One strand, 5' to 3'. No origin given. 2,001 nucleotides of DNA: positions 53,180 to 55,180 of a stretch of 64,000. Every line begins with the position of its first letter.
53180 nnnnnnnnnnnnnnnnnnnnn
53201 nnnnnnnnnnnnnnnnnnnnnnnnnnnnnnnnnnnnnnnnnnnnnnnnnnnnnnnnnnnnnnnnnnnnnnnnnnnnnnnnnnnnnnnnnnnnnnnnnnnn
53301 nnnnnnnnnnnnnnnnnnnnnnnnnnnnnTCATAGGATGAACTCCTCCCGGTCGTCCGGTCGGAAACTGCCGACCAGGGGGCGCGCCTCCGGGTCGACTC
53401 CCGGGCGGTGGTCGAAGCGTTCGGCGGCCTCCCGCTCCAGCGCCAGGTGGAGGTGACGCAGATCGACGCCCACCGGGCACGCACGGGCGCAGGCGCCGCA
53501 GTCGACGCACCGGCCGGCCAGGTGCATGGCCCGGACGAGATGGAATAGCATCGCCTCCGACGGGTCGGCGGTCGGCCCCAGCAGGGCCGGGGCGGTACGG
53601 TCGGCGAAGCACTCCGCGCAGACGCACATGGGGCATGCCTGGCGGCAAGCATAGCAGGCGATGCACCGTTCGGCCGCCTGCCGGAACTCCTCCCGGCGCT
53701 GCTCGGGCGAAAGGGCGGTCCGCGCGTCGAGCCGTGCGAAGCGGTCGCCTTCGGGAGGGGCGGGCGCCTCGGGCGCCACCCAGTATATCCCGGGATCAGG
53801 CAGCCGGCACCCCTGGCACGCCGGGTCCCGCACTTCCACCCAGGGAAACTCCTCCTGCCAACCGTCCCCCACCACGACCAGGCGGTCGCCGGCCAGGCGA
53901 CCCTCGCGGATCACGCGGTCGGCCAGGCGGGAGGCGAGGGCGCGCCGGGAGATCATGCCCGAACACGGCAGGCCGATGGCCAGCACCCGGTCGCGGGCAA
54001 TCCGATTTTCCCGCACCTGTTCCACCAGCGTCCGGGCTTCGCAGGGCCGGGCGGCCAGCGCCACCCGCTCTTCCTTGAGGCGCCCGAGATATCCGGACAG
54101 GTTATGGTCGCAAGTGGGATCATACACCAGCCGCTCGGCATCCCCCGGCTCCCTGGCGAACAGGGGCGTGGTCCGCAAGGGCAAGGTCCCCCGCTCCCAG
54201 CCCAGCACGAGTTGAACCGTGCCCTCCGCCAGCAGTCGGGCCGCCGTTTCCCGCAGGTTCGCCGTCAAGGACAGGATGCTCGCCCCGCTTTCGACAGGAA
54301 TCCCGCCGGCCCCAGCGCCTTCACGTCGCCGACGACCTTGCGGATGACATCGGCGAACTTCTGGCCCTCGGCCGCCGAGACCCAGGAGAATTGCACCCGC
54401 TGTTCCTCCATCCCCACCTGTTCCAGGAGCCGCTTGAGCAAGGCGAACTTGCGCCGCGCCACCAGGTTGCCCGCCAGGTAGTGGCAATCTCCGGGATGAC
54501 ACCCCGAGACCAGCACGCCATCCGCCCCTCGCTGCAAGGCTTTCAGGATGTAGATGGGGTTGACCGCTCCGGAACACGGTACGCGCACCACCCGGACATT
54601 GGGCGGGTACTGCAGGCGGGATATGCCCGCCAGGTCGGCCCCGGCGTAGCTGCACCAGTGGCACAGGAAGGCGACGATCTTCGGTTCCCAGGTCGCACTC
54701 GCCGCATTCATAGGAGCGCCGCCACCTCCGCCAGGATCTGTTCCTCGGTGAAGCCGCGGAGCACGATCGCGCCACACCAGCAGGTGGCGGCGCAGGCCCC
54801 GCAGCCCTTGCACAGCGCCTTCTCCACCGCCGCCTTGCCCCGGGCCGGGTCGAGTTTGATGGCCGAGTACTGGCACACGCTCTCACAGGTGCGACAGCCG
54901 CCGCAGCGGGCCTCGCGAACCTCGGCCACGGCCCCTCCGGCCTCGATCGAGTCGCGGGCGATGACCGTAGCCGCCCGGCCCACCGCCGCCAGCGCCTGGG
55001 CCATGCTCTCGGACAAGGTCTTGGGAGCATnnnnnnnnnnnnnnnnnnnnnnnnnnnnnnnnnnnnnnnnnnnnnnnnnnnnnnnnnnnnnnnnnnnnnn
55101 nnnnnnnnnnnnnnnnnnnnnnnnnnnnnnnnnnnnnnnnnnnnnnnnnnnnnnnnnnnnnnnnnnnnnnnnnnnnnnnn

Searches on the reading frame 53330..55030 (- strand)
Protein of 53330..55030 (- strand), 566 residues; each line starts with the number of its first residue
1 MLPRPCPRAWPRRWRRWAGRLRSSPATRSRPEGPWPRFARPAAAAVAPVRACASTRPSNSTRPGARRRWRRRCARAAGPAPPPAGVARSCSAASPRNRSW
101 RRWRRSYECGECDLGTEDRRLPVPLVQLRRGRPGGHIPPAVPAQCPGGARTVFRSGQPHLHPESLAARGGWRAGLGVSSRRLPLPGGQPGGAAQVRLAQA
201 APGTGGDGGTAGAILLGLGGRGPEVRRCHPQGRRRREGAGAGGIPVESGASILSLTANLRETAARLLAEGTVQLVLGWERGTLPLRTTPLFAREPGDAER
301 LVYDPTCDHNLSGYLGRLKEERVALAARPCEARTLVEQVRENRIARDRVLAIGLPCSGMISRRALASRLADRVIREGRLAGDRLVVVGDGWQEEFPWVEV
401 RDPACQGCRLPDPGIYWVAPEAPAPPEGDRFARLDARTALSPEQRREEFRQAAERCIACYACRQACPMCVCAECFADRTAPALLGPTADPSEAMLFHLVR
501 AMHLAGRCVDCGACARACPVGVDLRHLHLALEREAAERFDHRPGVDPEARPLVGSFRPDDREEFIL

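Call 6: search_protein_families(library=pfam, proteins=[window:53330-55030:-], max_evalue=0.01)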
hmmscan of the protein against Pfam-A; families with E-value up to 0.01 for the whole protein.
window:53330-55030:- (566 aa): 10 families
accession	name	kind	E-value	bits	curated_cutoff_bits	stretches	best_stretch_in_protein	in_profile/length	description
PF13746.11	Fer4_18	-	9.4e-06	26.2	27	1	502-526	55-79/114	4Fe-4S dicluster domain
PF12838.12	Fer4_7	-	1.4e-05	25.9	27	1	504-522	34-52/52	4Fe-4S dicluster domain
PF12797.12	Fer4_2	-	9.1e-05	22.6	24.5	2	505-520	7-22/22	4Fe-4S binding domain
PF13183.11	Fer4_8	-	0.00017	22.5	27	1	453-522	2-68/68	4Fe-4S dicluster domain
PF00037.32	Fer4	-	0.00034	20.7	21.1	1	506-521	6-21/24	4Fe-4S binding domain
PF13534.11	Fer4_17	-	0.00057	20.8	22.2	1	455-523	1-61/61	4Fe-4S dicluster domain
PF12837.12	Fer4_6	-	0.0013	19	25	1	506-522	7-23/24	4Fe-4S binding domain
PF14697.11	Fer4_21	-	0.0026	18.3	35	0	507-520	40-53/59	4Fe-4S dicluster domain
PF13187.11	Fer4_9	-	0.0031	17.9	27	1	455-521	1-50/52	4Fe-4S dicluster domain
PF04432.18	FrhB_FdhB_C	-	0.0093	16.3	23.3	0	321-367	2-49/150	Coenzyme F420 hydrogenase/dehydrogenase, beta subunit C terminus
